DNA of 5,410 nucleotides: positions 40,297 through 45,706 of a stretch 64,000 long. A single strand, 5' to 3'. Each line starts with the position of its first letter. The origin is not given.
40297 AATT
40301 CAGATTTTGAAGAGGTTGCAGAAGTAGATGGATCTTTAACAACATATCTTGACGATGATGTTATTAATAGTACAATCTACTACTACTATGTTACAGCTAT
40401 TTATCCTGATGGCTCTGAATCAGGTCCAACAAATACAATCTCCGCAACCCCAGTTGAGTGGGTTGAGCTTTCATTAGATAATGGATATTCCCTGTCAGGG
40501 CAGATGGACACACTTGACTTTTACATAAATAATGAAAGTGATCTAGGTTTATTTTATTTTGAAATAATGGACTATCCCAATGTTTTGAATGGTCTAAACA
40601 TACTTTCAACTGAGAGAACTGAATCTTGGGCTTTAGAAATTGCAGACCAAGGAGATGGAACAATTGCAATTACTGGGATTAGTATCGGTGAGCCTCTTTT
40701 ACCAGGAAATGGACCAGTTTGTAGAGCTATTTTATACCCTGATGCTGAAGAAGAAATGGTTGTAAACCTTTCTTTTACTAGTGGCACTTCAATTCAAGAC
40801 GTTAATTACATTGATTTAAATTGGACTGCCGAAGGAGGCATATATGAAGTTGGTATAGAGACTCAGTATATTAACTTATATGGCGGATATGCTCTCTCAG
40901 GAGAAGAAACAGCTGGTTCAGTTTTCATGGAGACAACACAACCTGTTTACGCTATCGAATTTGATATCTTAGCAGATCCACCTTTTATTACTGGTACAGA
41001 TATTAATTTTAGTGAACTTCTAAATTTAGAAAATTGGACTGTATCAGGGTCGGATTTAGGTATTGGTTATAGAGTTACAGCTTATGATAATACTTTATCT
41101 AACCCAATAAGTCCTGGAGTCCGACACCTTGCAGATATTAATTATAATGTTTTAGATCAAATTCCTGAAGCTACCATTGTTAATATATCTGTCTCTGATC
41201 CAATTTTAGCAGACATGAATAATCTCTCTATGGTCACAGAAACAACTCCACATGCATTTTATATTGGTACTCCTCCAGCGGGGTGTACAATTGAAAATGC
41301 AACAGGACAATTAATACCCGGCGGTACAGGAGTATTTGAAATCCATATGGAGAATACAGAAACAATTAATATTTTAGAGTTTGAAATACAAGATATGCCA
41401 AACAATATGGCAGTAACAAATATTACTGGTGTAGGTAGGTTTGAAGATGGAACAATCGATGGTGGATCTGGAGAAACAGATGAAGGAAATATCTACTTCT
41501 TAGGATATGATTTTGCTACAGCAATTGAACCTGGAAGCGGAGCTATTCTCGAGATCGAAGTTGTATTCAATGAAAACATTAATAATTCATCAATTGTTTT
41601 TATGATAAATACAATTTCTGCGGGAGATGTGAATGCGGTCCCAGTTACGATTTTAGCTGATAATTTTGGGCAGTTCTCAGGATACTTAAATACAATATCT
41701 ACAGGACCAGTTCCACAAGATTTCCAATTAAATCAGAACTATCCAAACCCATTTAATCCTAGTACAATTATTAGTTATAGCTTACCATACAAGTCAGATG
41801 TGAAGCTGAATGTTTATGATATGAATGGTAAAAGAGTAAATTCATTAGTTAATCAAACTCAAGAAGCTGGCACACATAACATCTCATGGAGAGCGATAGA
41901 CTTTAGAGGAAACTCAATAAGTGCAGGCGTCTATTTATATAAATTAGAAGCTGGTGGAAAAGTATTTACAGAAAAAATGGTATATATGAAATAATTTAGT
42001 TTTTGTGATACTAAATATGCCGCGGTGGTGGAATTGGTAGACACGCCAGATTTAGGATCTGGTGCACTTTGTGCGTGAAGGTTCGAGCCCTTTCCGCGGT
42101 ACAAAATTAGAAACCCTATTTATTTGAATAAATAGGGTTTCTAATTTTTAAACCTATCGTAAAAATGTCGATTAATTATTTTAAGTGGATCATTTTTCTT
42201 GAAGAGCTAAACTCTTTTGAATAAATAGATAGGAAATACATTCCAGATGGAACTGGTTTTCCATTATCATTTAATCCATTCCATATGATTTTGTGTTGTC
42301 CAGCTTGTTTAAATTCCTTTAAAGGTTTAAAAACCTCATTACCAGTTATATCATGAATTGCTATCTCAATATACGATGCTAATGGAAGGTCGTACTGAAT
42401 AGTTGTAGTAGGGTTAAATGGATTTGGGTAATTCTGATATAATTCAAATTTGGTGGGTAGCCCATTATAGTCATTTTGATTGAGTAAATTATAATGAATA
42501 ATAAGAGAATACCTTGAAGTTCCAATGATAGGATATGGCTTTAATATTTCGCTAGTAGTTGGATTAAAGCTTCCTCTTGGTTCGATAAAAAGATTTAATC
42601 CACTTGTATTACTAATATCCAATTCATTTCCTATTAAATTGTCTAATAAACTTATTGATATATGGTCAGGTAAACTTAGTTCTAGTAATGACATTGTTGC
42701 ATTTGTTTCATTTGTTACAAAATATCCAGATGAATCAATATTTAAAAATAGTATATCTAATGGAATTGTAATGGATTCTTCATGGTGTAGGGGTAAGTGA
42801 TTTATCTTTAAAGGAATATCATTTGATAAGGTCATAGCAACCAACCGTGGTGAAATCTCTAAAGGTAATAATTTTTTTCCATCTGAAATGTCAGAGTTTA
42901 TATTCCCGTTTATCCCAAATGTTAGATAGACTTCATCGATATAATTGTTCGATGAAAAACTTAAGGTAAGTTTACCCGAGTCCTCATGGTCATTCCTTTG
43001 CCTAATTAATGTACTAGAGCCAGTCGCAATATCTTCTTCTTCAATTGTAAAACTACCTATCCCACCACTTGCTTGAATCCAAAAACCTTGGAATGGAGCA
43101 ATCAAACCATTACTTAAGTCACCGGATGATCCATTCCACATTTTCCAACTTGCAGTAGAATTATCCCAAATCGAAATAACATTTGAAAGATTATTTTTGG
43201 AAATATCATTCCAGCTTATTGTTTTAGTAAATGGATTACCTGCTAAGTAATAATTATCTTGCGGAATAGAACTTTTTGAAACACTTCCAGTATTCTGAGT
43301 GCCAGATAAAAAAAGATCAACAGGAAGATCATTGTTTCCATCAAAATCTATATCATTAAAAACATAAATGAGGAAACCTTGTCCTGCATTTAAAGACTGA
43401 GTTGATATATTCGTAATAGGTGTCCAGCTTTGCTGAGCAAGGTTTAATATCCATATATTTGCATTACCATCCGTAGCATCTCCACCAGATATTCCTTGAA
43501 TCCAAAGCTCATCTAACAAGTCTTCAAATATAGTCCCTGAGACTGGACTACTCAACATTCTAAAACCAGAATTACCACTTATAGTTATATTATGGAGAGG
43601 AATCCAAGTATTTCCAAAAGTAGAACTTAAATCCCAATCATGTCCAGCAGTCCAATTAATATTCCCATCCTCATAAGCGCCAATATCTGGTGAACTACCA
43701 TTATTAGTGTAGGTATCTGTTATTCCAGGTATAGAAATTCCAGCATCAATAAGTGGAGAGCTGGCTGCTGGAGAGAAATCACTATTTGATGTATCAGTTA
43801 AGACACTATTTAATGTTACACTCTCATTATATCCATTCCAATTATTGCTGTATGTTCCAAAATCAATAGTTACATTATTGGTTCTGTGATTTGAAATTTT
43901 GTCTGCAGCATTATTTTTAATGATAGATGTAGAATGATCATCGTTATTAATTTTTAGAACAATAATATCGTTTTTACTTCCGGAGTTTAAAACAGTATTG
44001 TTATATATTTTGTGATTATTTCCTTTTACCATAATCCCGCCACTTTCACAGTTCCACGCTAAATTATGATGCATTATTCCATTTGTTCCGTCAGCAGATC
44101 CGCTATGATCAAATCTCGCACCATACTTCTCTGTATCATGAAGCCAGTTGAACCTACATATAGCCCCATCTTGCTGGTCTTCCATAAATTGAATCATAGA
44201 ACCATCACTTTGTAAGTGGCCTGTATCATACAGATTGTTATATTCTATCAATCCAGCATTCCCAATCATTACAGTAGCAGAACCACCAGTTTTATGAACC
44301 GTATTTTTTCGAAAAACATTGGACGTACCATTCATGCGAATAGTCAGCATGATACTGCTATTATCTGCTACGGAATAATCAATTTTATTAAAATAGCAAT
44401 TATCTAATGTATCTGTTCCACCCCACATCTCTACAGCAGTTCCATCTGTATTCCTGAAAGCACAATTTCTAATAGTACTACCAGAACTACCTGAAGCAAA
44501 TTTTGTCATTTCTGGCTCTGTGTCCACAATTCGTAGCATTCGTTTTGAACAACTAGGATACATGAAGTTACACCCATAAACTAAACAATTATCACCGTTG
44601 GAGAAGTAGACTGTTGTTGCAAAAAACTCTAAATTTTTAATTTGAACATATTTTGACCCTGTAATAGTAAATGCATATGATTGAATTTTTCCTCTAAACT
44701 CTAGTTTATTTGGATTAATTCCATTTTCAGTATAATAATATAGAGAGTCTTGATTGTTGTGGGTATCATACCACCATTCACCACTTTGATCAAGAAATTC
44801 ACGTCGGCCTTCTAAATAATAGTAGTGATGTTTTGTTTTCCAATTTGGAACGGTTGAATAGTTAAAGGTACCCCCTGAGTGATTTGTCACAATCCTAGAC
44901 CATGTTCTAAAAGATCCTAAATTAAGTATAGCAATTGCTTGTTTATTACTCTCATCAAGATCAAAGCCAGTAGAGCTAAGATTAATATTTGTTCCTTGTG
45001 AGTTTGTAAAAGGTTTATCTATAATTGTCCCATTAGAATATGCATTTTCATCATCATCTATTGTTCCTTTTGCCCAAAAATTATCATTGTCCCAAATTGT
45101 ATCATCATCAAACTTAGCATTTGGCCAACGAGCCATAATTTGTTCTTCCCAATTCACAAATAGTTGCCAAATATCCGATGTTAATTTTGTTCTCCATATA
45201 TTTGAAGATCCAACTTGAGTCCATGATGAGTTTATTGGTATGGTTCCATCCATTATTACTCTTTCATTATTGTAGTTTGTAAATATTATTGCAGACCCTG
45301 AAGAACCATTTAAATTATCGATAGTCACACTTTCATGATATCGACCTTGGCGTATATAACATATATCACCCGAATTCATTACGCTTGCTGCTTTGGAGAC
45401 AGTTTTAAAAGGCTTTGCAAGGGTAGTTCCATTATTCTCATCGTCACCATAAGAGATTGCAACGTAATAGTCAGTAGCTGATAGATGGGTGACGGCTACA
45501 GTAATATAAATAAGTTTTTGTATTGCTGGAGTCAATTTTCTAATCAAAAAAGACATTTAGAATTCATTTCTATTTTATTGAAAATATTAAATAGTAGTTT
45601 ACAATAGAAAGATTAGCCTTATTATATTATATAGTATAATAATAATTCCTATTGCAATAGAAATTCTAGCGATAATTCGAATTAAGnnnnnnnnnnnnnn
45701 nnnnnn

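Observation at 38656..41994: Multi-cohesin-like T9SS-exported scaffold in the same window as a dockerin-tagged lipase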

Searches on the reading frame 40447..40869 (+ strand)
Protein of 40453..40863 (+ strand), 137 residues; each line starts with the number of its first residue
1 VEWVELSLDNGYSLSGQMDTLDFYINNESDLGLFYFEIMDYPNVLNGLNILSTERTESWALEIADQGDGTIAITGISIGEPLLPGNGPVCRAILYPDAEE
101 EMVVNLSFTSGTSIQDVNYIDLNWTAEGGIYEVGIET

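Call 25: search_solved_structures(query=A2, max_evalue=10)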
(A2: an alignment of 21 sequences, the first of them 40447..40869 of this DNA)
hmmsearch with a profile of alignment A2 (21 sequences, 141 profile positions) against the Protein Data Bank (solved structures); distinct sequences matched with E-value up to 10: 12.
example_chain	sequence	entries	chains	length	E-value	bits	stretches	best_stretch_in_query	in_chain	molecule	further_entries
6xnw_A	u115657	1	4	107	0.28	14.3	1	59-101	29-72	Carcinoembryonic antigen-related cell adhesion molecule 1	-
2ver_N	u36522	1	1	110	0.52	13.4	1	60-101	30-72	ARCINOEMBRYONIC ANTIGEN-RELATED CELL ADHESION MOLECULE 5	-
6xo1_A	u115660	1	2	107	0.77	12.9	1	60-101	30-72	Carcinoembryonic antigen-related cell adhesion molecule 1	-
6xno_A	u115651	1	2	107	0.79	12.9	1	60-101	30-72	Carcinoembryonic antigen-related cell adhesion molecule 1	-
6xnt_A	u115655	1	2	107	0.81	12.8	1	60-101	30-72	Carcinoembryonic antigen-related cell adhesion molecule 1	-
4qxw_A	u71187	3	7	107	0.83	12.8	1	60-101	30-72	Carcinoembryonic antigen-related cell adhesion molecule 1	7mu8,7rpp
5dzl_A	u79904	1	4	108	0.83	12.8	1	60-101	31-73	Carcinoembryonic antigen-related cell adhesion molecule 1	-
4whd_A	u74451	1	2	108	0.84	12.8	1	60-101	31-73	Carcinoembryonic antigen-related cell adhesion molecule 1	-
23vf_E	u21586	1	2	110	0.85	12.8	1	59-101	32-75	Cell adhesion molecule CEACAM1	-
6aw2_A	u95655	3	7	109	0.85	12.7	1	60-101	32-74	Carcinoembryonic antigen-related cell adhesion molecule 1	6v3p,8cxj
2gk2_A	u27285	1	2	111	0.89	12.7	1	59-101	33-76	Carcinoembryonic antigen-related cell adhesion molecule 1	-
6gbg_D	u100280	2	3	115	0.93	12.6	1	60-101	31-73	Carcinoembryonic antigen-related cell adhesion molecule 1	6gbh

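Call 33: predict_structure(alignment_id=A2)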
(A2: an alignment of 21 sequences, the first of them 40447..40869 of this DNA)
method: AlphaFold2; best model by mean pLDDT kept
length: 141 residues; sequences in the alignment: 21
mean_pLDDT: 68.1   pTM: 0.66
mean pLDDT of the five models: 68.1, 59.4, 57.3, 56.1, 50.4
residues with pLDDT >= 90: 5; 70-90: 85; 50-70: 24; < 50: 27
segments of 3 or more residues with pLDDT < 50: 1-19, 135-141
pLDDT, mean of each block of 10 residues (from residue 1): 24 34 73 84 75 87 86 86 83 75 66 78 61 45 30
secondary structure, 60 per line:
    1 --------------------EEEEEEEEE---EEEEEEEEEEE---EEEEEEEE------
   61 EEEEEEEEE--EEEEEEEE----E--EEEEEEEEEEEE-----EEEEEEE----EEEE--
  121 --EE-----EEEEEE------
elements in order: E21-29 E33-43 E47-54 E61-69 E72-79 E87-98 E104-110 E115-118 E130-135

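Call 37: fold_search(model_id=the predicted structure, library=pdb)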
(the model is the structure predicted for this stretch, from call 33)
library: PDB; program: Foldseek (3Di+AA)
matches with E <= 10: 1105; with E <= 0.001: 9
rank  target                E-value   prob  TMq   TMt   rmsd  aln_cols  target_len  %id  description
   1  2jh2_A                1.3e-04  1.00  0.58  0.61   4.3       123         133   20  X-ray crystal structure of a cohesin-like module from Clostridium perfringens (released 2007-11-06)
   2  1g1k_A                3.6e-04  1.00  0.51  0.51   3.0       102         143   11  COHESIN MODULE FROM THE CELLULOSOME OF CLOSTRIDIUM CELLULOLYTICUM (released 2000-11-22)
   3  2xdh                  4.2e-04  1.00  0.63  0.65   3.3       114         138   18  Non-cellulosomal cohesin from the hyperthermophilic archaeon Archaeoglobus fulgidus (released 2010-05-26)
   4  5nrm_A                4.7e-04  1.00  0.58  0.58   4.1       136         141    9  Crystal structure of the sixth cohesin from Acetivibrio cellulolyticus' scaffoldin B in complex with Cel5 dockerin S51 (released 2018-01-31)
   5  2vn5_C                5.2e-04  1.00  0.54  0.52   4.1       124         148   10  The Clostridium cellulolyticum dockerin displays a dual binding mode for its cohesin partner (released 2008-05-20)
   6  2vn6_A                5.7e-04  1.00  0.53  0.50   3.4       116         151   11  The Clostridium cellulolyticum dockerin displays a dual binding mode for its cohesin partner (released 2008-05-13)
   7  2jh2_C                6.4e-04  1.00  0.64  0.68   3.2       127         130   20  X-ray crystal structure of a cohesin-like module from Clostridium perfringens (released 2007-11-06)
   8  6kge_A                6.4e-04  1.00  0.57  0.57   3.7       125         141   16  Crystal structure of CaDoc0917(R16D)-CaCohA2 complex at pH 5.5 (released 2020-07-08)
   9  5nrk_A                7.1e-04  1.00  0.54  0.54   8.5       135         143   10  Crystal structure of the sixth cohesin from Acetivibrio cellulolyticus' scaffoldin B in complex with Cel5 dockerin S15 (released 2018-01-31)
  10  7me6_B                1.1e-03  1.00  0.51  0.55   4.8       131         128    9  Structure of the apo form of YcnI (released 2021-08-18)
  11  7me6_A                1.2e-03  1.00  0.51  0.54   4.8       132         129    9  Structure of the apo form of YcnI (released 2021-08-18)
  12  2jh2_B                1.3e-03  1.00  0.51  0.54   7.5       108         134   18  X-ray crystal structure of a cohesin-like module from Clostridium perfringens (released 2007-11-06)
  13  2vn5_A                1.3e-03  1.00  0.51  0.51   3.0       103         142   11  The Clostridium cellulolyticum dockerin displays a dual binding mode for its cohesin partner (released 2008-05-20)
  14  6kgf_A                1.4e-03  1.00  0.58  0.58   3.4       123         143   15  Crystal structure of CaDoc0917(R16D)-CaCohA2 complex at pH 8.2 (released 2020-07-08)
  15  4uyp_C                1.5e-03  1.00  0.64  0.62   3.4       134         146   13  High resolution structure of the third cohesin ScaC in complex with the ScaB dockerin with a mutation in the N-termina (released 2015-04-15)
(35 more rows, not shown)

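Call 67: search_protein_families(library=pfam, proteins=[window:40453-40863:+], max_evalue=10)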
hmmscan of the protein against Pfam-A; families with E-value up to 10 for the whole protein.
window:40453-40863:+ (137 aa): 0 families

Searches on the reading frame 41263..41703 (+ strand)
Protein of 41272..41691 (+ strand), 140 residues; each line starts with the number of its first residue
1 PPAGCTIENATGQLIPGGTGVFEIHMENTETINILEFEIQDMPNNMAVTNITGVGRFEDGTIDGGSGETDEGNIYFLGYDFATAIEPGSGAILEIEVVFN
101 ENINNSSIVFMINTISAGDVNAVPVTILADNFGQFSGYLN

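Call 26: search_solved_structures(query=A3, max_evalue=10)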
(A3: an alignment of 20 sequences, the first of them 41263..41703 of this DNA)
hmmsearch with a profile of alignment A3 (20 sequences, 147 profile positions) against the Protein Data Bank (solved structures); distinct sequences matched with E-value up to 10: 1.
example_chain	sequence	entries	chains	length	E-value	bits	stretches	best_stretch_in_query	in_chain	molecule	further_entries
1vch_A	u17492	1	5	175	1.9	11.2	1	88-123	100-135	Phosphoribosyltransferase-related protein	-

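Call 35: predict_structure(alignment_id=A3)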
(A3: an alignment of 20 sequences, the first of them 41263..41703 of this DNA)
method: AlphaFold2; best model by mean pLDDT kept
length: 147 residues; sequences in the alignment: 20
mean_pLDDT: 89.5   pTM: 0.83
mean pLDDT of the five models: 89.5, 89.2, 82.9, 82.8, 74.5
residues with pLDDT >= 90: 105; 70-90: 33; 50-70: 4; < 50: 5
segments of 3 or more residues with pLDDT < 50: 143-147
pLDDT, mean of each block of 10 residues (from residue 1): 85 90 95 96 90 96 94 91 94 96 84 93 94 87 44
secondary structure, 60 per line:
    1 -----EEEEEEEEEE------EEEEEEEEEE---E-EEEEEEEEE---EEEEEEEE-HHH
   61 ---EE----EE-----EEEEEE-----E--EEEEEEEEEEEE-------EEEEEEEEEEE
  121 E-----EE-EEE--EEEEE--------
elements in order: E6-15 E22-31 E37-45 E49-56 E77-82 E91-102 E110-121 E130-132 E135-139

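Call 38: fold_search(model_id=the predicted structure, library=pdb)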
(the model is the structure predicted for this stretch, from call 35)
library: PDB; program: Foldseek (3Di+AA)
matches with E <= 10: 1780; with E <= 0.001: 73
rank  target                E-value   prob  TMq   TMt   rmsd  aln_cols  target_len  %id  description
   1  6kgf_C                1.3e-07  1.00  0.72  0.72   3.3       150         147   14  Crystal structure of CaDoc0917(R16D)-CaCohA2 complex at pH 8.2 (released 2020-07-08)
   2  6kgc_A                1.9e-07  1.00  0.72  0.73   3.0       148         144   14  Crystal structure of CaDoc0917(R49D)-CaCohA2 complex at pH 5.4 (released 2020-07-08)
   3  4dh2_A                2.0e-07  1.00  0.70  0.65   3.9       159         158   11  Crystal structure of Coh-OlpC(Cthe_0452)-Doc435(Cthe_0435) complex: A novel type I Cohesin-Dockerin complex from Clost (released 2012-11-28)
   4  6kge_A                2.1e-07  1.00  0.71  0.74   3.1       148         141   14  Crystal structure of CaDoc0917(R16D)-CaCohA2 complex at pH 5.5 (released 2020-07-08)
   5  5lxv_A                2.6e-07  1.00  0.70  0.61   4.0       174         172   15  Crystal structure of Ruminococcus flavefaciens scaffoldin C cohesin in complex with a dockerin from an uncharacterized (released 2016-10-19)
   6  4ums                  2.6e-07  1.00  0.62  0.60   5.0       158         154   14  The crystal structure of the seventh ScaB type I cohesin from Pseudobacteroides cellulosolvens (released 2015-05-06)
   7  5lxv_C                2.9e-07  1.00  0.71  0.61   3.5       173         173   13  Crystal structure of Ruminococcus flavefaciens scaffoldin C cohesin in complex with a dockerin from an uncharacterized (released 2016-10-19)
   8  1g1k_A                3.8e-07  1.00  0.70  0.72   2.9       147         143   13  COHESIN MODULE FROM THE CELLULOSOME OF CLOSTRIDIUM CELLULOLYTICUM (released 2000-11-22)
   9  2xdh                  4.1e-07  1.00  0.71  0.75   3.6       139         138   14  Non-cellulosomal cohesin from the hyperthermophilic archaeon Archaeoglobus fulgidus (released 2010-05-26)
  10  4fl4_C                5.3e-07  1.00  0.73  0.38   3.1       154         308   17  Scaffoldin conformation and dynamics revealed by a ternary complex from the Clostridium thermocellum cellulosome (released 2012-06-27)
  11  6kgd_A                5.6e-07  1.00  0.73  0.73   3.0       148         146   13  Crystal structure of CaDoc0917(R49D)-CaCohA2 complex at pH 8.0 (released 2020-07-08)
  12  4dh2_C                5.6e-07  1.00  0.69  0.66   4.0       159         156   11  Crystal structure of Coh-OlpC(Cthe_0452)-Doc435(Cthe_0435) complex: A novel type I Cohesin-Dockerin complex from Clost (released 2012-11-28)
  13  6kgf_A                7.7e-07  1.00  0.71  0.73   3.1       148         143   13  Crystal structure of CaDoc0917(R16D)-CaCohA2 complex at pH 8.2 (released 2020-07-08)
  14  4fl4_I                9.0e-07  1.00  0.72  0.37   3.3       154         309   17  Scaffoldin conformation and dynamics revealed by a ternary complex from the Clostridium thermocellum cellulosome (released 2012-06-27)
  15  2vn5_A                1.1e-06  1.00  0.69  0.72   3.2       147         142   13  The Clostridium cellulolyticum dockerin displays a dual binding mode for its cohesin partner (released 2008-05-20)
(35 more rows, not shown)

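Call 67: search_protein_families(library=pfam, proteins=[window:41272-41691:+], max_evalue=10)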
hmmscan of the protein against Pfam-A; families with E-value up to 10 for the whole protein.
window:41272-41691:+ (140 aa): 0 families

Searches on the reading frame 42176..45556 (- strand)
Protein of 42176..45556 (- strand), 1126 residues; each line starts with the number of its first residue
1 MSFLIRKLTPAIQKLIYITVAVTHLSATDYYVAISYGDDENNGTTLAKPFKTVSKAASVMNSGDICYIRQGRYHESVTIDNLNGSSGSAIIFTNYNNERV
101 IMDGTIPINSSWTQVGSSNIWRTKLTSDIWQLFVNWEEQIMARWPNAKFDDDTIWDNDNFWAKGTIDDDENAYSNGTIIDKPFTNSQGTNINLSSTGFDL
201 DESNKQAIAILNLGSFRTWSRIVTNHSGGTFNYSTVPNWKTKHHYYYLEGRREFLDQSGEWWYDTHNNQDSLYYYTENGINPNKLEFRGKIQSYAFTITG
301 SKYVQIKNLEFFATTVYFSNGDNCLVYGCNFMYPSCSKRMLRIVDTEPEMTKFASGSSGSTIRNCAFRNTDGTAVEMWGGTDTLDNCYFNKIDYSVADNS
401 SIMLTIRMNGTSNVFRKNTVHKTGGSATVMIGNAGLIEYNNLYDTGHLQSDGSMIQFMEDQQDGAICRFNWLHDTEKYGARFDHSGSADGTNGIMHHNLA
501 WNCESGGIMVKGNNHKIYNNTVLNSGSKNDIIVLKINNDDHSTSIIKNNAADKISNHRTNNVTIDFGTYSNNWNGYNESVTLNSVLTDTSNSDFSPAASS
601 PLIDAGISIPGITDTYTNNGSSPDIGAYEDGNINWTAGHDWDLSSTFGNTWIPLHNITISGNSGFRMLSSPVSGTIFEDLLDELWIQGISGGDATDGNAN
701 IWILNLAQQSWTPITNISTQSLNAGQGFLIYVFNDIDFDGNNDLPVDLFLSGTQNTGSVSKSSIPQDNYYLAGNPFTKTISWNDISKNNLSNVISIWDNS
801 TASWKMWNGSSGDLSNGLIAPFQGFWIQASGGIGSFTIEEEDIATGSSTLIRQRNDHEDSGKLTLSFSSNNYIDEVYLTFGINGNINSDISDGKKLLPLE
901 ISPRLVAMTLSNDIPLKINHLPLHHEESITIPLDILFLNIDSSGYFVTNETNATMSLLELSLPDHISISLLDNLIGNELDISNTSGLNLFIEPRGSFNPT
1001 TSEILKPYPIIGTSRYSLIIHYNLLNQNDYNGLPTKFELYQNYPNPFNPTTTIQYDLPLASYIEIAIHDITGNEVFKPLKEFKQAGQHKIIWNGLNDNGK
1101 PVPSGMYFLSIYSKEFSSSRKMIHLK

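Call 3: search_protein_families(library=pfam, proteins=[window:42176-45556:-], max_evalue=1)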
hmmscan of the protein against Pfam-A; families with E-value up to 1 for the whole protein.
window:42176-45556:- (1126 aa): 5 families
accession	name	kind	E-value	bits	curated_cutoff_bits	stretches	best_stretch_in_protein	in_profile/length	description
PF13229.12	Beta_helix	-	1e-08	35.4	25.9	1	355-522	6-158/158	Right handed beta helix region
PF13860.13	FlgD_ig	-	1.4e-06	28.6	27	1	1060-1113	22-75/79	FlgD Ig-like domain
PF18962.6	Por_Secre_tail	-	6.9e-06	26.7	27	1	1043-1123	2-74/75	Secretion system C-terminal sorting domain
PF21231.2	GH141_M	-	0.012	15.9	27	1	241-275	122-154/156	GH141 insertion domain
PF17373.7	DUF5395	-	0.13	13.3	25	1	230-249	55-74/81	Family of unknown function (DUF5395)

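Call 4: search_protein_families(library=ncbifam, proteins=[window:42176-45556:-], max_evalue=1)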
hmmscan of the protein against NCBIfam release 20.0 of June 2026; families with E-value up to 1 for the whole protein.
window:42176-45556:- (1126 aa): 4 families
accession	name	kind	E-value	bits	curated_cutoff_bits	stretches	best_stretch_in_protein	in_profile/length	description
TIGR04183.1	Por_Secre_tail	domain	3.3e-08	33.4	23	1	1043-1123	2-70/72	T9SS type A sorting domain-containing protein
NF005176.1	PRK06655.1-1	equivalog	0.00012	22.1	230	1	1060-1114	96-150/197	flagellar hook assembly protein FlgD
NF009453.0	PRK12813.1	equivalog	0.0011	18.5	264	1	1060-1114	123-174/223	flagellar basal body rod modification protein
NF041518.1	choice_anch_Q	domain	0.012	15.8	25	1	594-629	17-56/58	choice-of-anchor Q domain-containing protein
